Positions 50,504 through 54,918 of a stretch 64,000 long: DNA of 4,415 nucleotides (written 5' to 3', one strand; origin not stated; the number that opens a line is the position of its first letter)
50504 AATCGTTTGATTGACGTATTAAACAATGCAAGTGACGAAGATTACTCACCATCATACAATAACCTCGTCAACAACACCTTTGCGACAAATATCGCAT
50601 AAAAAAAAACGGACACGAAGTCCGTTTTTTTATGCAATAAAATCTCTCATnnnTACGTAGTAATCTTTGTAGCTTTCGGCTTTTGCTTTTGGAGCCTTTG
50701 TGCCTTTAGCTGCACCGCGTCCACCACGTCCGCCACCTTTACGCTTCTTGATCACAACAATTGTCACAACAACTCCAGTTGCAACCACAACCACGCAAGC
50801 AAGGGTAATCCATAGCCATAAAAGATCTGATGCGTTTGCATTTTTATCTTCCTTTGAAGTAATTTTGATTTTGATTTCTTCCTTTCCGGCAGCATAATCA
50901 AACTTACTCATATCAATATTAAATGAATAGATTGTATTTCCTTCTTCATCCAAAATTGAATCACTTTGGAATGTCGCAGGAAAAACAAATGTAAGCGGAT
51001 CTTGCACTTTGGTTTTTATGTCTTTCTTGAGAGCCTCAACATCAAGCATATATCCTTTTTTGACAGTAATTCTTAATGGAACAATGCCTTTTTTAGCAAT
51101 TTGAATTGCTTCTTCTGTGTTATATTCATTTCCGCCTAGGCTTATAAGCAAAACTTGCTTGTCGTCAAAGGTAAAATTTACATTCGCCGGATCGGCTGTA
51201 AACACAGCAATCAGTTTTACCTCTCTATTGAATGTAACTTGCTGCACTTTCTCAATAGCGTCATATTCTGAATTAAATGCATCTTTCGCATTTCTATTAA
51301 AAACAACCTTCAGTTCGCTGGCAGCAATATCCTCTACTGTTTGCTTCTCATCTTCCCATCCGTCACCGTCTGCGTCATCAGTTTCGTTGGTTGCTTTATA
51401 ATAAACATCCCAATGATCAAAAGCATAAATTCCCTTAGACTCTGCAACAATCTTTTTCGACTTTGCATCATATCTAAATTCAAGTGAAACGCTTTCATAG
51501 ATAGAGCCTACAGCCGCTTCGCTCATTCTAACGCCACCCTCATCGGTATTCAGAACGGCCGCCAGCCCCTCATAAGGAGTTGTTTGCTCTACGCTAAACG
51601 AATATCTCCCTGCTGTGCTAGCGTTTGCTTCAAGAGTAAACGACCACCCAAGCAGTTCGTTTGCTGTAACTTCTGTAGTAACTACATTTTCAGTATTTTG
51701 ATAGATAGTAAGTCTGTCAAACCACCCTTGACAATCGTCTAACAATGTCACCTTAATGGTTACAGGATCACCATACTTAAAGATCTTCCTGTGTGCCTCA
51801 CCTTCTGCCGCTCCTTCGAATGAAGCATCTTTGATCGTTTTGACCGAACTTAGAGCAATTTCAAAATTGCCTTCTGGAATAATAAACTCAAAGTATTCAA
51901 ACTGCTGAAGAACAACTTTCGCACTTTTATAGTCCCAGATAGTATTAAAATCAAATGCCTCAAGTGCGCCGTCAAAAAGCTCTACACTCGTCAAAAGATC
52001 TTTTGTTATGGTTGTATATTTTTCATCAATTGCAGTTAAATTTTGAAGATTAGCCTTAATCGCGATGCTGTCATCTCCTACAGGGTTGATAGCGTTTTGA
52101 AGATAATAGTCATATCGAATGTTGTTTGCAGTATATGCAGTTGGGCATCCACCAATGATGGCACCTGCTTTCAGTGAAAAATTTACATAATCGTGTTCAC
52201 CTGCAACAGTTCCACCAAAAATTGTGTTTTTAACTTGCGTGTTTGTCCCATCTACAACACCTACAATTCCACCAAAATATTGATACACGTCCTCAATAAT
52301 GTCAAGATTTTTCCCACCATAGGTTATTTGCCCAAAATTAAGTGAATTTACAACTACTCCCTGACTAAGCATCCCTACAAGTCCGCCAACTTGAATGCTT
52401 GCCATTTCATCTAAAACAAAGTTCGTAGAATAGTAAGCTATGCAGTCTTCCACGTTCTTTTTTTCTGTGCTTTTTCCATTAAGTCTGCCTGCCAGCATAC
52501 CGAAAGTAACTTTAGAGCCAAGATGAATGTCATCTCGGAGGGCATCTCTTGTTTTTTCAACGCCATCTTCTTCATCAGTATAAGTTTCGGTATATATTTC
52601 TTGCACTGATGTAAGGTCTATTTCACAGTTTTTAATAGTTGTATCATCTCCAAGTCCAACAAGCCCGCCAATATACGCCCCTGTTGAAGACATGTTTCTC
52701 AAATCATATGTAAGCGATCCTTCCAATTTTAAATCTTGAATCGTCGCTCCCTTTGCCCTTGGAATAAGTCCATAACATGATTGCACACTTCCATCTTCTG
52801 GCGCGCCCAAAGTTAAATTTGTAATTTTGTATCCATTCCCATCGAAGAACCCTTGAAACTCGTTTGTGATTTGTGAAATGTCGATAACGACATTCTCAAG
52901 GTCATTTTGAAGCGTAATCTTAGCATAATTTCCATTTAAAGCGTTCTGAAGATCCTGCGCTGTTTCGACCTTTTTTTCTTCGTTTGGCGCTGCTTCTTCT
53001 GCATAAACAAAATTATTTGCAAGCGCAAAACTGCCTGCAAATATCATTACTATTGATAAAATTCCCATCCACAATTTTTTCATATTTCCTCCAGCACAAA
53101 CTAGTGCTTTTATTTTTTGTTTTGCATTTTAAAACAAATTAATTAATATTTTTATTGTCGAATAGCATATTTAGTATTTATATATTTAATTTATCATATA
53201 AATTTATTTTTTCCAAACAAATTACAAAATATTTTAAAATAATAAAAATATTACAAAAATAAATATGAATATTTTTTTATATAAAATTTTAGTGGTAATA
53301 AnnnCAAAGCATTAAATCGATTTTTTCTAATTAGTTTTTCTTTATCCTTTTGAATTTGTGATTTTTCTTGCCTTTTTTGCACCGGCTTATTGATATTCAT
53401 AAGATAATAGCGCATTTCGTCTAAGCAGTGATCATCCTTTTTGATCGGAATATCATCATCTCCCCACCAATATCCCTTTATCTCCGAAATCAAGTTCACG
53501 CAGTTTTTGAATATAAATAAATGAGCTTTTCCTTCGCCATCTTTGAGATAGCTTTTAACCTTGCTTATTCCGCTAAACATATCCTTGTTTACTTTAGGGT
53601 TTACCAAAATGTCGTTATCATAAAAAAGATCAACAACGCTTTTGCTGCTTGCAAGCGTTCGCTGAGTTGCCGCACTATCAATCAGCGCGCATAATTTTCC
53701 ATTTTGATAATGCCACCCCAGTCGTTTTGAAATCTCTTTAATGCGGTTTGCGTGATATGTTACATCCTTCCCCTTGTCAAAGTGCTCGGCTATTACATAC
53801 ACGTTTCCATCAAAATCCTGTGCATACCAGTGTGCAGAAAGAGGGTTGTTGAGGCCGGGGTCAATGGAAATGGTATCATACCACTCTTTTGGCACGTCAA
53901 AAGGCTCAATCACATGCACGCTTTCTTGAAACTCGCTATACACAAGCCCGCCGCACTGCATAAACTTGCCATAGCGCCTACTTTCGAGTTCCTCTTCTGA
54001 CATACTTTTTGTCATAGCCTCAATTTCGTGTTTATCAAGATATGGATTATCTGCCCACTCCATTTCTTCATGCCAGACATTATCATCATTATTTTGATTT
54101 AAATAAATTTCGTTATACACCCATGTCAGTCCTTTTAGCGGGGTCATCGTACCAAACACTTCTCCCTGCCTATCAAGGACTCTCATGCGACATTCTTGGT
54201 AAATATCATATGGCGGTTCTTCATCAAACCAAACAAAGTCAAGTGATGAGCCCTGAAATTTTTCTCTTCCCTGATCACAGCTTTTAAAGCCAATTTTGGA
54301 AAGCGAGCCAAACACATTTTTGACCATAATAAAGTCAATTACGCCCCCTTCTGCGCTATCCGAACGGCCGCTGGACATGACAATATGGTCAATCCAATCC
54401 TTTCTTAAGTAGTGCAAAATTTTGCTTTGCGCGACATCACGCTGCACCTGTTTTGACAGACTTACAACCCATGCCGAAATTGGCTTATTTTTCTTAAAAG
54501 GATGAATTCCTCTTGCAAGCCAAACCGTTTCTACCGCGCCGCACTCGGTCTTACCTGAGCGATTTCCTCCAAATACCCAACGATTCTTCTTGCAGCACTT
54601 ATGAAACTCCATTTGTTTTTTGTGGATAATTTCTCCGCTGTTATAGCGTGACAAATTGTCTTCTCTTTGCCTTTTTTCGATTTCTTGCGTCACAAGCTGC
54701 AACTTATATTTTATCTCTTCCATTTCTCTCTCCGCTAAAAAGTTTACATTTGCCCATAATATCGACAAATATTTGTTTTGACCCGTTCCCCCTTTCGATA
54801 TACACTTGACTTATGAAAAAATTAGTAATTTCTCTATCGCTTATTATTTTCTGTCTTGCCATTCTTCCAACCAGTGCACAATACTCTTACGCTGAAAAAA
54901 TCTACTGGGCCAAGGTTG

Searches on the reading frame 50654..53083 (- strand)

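Call 8: search_protein_families(library=pfam, proteins=[window:50654-53083:-], max_evalue=0.01)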
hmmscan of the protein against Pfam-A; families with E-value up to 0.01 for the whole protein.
window:50654-53083:- (810 aa): 1 family
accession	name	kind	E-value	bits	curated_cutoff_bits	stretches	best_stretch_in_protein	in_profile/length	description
PF07581.17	Glug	-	0.007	17.1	20.5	0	135-153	2-21/28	The GLUG motif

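Call 11: search_protein_families(library=phrogs, proteins=[window:50654-53083:-], max_evalue=0.01)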
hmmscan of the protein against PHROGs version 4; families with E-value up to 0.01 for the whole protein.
window:50654-53083:- (810 aa): 1 family
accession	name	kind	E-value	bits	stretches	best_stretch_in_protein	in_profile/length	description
phrog_30905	-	unknown function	2.2e-06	28.7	1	40-155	9-113/139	-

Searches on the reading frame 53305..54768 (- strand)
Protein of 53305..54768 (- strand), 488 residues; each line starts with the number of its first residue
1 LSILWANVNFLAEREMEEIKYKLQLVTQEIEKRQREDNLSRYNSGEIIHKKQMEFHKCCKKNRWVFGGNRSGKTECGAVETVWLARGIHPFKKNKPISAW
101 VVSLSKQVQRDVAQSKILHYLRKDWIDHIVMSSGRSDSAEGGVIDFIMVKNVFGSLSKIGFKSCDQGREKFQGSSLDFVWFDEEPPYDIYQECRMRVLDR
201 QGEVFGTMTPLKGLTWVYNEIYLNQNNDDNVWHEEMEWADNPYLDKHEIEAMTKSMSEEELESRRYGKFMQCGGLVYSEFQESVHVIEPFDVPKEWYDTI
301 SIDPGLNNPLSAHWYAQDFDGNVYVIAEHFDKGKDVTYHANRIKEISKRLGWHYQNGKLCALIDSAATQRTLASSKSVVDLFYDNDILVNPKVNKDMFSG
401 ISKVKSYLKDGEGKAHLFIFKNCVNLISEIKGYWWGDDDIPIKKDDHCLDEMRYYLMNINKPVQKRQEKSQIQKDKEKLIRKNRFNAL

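Call 8: search_protein_families(library=pfam, proteins=[window:53305-54768:-], max_evalue=0.01)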
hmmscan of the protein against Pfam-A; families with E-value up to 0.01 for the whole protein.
window:53305-54768:- (488 aa): 2 families
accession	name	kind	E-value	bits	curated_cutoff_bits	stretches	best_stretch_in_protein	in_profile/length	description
PF03237.21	Terminase_6N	-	3.4e-11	43.7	22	1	67-282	4-213/215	Terminase large subunit, T4likevirus-type, N-terminal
PF17289.8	Terminase_6C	-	3.9e-06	27.4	22.6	1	300-458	1-154/155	Terminase RNaseH-like domain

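Call 11: search_protein_families(library=phrogs, proteins=[window:53305-54768:-], max_evalue=0.01)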
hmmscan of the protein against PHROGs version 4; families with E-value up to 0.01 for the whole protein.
window:53305-54768:- (488 aa): 7 families
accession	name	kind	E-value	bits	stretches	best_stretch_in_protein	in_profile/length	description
phrog_2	-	head and packaging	2.5e-29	103.6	1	49-472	267-606/807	terminase large subunit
phrog_31467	-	unknown function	2.6e-21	77.3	1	22-245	11-254/261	-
phrog_5653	-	head and packaging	4.7e-18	66.6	1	267-472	1-192/199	terminase large subunit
phrog_10250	-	head and packaging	2.2e-13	51.5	1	254-467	3-223/228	terminase large subunit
phrog_6672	-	head and packaging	1.5e-06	28.8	1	408-471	75-141/145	terminase large subunit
phrog_3717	-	head and packaging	4e-05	24.2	1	199-307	153-261/277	terminase large subunit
phrog_979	-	head and packaging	0.0013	18.5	0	19-80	123-186/642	terminase large subunit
